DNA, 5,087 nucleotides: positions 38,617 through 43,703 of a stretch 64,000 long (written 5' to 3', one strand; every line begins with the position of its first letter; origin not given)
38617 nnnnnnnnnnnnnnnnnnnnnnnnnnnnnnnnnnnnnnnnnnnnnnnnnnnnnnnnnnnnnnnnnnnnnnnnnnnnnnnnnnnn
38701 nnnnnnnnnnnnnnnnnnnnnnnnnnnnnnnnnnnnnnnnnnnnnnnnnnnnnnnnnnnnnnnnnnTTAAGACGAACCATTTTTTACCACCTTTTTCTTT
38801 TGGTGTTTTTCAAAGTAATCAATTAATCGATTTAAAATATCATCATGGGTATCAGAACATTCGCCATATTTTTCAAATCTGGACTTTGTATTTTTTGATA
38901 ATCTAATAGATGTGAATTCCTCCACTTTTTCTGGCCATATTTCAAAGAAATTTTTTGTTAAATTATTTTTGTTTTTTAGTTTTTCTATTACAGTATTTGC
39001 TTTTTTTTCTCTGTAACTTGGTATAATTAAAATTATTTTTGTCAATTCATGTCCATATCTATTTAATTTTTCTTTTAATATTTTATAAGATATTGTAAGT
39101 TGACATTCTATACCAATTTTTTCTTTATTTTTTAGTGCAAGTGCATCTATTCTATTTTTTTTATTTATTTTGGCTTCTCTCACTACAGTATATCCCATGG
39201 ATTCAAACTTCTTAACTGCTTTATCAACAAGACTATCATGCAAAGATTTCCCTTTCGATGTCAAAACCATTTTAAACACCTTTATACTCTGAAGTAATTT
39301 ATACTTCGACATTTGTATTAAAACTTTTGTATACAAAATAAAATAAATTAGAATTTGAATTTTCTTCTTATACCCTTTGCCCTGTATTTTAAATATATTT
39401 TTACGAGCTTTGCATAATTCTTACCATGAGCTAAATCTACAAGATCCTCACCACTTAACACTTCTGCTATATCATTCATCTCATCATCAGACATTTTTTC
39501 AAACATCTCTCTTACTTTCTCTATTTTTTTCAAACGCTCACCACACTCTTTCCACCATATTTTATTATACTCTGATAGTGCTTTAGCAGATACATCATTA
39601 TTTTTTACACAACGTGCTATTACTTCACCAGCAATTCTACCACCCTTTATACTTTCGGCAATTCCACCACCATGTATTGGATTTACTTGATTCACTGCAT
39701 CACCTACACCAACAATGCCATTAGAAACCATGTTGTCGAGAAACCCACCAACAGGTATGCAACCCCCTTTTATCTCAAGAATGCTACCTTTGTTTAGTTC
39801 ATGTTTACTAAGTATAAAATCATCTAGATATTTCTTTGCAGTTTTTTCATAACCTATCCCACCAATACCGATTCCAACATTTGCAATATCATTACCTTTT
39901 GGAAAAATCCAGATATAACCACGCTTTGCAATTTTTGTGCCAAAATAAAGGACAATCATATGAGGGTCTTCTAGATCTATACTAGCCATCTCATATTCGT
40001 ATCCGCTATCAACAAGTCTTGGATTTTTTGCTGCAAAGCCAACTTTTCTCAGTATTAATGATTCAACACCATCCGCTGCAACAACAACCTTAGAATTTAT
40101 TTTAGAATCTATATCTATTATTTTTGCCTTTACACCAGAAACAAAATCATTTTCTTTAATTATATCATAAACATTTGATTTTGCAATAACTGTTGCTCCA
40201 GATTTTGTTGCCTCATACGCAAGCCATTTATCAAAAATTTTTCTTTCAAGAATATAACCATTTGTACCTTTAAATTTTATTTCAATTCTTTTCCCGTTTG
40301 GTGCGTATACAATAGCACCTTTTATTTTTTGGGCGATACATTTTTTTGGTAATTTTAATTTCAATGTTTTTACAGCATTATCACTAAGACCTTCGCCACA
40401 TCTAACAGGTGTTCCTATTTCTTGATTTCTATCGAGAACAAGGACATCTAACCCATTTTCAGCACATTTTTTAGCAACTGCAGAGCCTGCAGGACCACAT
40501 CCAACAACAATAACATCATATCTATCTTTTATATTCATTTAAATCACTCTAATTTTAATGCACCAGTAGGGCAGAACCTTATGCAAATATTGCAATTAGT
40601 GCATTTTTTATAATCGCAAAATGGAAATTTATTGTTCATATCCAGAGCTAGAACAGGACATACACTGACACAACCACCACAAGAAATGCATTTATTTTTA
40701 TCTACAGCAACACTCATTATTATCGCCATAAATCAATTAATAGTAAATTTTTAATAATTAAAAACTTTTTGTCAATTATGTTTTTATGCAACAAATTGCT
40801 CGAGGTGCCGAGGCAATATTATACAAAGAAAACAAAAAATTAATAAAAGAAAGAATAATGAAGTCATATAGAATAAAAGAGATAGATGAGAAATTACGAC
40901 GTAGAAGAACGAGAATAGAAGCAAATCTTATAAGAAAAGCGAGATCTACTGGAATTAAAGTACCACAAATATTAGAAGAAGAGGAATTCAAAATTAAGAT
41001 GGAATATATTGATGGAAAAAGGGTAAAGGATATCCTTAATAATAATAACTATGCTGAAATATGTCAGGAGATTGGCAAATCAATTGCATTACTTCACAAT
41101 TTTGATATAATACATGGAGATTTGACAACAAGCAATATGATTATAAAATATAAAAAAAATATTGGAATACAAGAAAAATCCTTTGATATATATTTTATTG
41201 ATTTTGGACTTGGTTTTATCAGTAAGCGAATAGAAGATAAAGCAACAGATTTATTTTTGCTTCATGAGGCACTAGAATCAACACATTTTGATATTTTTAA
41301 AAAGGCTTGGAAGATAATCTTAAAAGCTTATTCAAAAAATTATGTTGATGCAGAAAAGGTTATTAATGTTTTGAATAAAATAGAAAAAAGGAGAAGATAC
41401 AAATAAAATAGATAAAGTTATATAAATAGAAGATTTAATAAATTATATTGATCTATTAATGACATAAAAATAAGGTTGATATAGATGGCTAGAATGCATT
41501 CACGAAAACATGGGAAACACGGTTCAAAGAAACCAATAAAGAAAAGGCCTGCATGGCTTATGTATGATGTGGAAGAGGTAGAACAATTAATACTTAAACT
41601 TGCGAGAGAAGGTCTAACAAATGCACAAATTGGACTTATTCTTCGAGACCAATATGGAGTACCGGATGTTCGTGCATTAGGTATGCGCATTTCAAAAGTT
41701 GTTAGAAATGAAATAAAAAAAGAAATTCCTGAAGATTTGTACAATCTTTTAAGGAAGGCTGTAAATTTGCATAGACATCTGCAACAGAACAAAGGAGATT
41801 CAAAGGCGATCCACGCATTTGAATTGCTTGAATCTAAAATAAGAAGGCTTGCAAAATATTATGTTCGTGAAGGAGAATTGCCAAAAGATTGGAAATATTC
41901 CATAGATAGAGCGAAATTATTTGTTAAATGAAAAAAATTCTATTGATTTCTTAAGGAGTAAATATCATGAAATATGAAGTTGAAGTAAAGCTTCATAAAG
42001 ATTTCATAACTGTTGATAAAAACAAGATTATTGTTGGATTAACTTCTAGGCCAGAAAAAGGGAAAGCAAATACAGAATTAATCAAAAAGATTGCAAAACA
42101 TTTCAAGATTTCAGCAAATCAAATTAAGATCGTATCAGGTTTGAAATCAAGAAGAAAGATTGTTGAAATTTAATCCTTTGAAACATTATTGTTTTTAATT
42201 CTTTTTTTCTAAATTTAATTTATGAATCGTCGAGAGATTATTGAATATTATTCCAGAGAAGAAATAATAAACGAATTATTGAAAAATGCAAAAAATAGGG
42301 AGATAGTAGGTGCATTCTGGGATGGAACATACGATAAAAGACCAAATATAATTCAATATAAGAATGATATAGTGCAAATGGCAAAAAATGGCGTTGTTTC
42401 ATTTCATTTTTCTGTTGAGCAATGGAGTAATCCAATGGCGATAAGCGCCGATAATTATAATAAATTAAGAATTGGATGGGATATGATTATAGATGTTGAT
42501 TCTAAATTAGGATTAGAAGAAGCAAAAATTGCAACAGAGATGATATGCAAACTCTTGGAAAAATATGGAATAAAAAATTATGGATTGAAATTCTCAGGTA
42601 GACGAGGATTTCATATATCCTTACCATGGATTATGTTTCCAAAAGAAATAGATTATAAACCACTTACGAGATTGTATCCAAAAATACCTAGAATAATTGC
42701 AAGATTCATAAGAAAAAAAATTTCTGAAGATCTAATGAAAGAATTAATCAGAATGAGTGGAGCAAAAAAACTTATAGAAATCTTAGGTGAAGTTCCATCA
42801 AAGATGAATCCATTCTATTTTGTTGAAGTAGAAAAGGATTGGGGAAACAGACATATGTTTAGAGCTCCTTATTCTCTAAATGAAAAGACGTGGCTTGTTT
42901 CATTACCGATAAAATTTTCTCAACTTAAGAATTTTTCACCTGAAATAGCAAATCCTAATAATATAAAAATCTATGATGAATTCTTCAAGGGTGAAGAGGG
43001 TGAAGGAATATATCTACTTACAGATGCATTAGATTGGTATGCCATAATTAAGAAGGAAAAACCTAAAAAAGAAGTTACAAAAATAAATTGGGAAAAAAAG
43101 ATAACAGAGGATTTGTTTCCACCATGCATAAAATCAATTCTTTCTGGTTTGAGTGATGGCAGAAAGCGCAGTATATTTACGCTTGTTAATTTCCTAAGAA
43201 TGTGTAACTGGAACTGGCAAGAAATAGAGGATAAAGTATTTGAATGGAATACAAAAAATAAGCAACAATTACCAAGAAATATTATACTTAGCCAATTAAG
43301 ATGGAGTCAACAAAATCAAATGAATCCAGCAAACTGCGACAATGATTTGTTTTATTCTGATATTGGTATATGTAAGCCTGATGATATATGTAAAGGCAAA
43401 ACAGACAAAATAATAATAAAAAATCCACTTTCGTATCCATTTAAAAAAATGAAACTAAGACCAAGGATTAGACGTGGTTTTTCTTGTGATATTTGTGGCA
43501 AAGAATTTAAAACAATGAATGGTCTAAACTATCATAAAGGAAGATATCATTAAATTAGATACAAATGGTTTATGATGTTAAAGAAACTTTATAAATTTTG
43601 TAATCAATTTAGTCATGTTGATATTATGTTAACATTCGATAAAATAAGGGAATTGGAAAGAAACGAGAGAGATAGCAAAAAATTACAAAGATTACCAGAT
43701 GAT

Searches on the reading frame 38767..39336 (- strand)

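Call 53: search_protein_families(library=pfam, proteins=[window:38767-39336:-], max_evalue=0.001)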
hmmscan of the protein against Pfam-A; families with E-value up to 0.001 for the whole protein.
window:38767-39336:- (189 aa): 1 family
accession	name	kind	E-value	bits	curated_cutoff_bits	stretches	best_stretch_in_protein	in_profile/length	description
PF24434.1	DUF7557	-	6e-06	26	25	1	142-177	2-37/45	Family of unknown function (DUF7557)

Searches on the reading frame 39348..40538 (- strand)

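Call 53: search_protein_families(library=pfam, proteins=[window:39348-40538:-], max_evalue=0.001)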
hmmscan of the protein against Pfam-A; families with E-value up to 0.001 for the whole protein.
window:39348-40538:- (396 aa): 11 families
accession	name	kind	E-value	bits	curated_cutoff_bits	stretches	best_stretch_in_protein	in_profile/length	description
PF22578.2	GGR_cat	-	4.9e-23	81.3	27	1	177-260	3-87/88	Geranylgeranyl reductase catalytic domain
PF05834.18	Lycopene_cycl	-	2.3e-14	53.7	23.4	1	8-160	1-143/380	Lycopene cyclase protein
PF01494.25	FAD_binding_3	-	2.4e-12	47.2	22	1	7-174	2-175/349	FAD binding domain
PF01266.30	DAO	-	2.5e-09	37.6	27.9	1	8-42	1-35/353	FAD dependent oxidoreductase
PF12831.13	FAD_oxidored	-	1.6e-07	31.4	27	1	8-154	1-142/416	FAD dependent oxidoreductase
PF03486.20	HI0933_like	-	9.4e-07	28.9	50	1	8-46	2-40/244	HI0933-like protein Rossmann domain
PF00890.30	FAD_binding_2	-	2.6e-06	27.3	20.4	1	8-54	1-47/414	FAD binding domain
PF04820.20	Trp_halogenase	-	3.9e-06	26.4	21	0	94-329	152-372/458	Tryptophan halogenase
PF13450.12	NAD_binding_8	-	7.5e-06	26.6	21.9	1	11-43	1-33/68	NAD(P)-binding Rossmann-like domain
PF01134.28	GIDA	-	5.7e-05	22.8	22.1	1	8-158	1-150/391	Glucose inhibited division protein A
PF07992.20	Pyr_redox_2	-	9.7e-05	22.4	26.1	1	7-41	1-31/291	Pyridine nucleotide-disulphide oxidoreductase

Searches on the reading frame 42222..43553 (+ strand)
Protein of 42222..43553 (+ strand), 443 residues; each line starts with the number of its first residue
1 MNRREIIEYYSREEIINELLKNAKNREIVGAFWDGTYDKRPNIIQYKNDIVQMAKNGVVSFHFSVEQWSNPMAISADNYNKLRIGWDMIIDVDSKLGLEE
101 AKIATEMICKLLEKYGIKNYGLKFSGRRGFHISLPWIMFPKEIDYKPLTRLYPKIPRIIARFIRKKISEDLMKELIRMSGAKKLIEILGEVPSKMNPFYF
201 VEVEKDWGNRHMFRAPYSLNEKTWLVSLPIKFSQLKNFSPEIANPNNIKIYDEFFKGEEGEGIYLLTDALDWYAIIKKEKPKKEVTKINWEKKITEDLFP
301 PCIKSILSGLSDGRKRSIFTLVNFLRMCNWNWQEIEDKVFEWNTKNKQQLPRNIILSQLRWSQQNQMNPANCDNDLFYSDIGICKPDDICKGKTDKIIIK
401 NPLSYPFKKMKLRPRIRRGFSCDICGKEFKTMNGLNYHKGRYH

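Call 76: search_protein_families(library=pfam, proteins=[window:42222-43553:+], max_evalue=0.00001)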
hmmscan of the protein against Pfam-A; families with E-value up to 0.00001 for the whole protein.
window:42222-43553:+ (443 aa): 1 family
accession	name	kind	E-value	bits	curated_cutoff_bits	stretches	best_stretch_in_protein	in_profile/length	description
PF01896.25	DNA_primase_S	-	2.4e-07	31.7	26.8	1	91-231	4-162/163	DNA primase small subunit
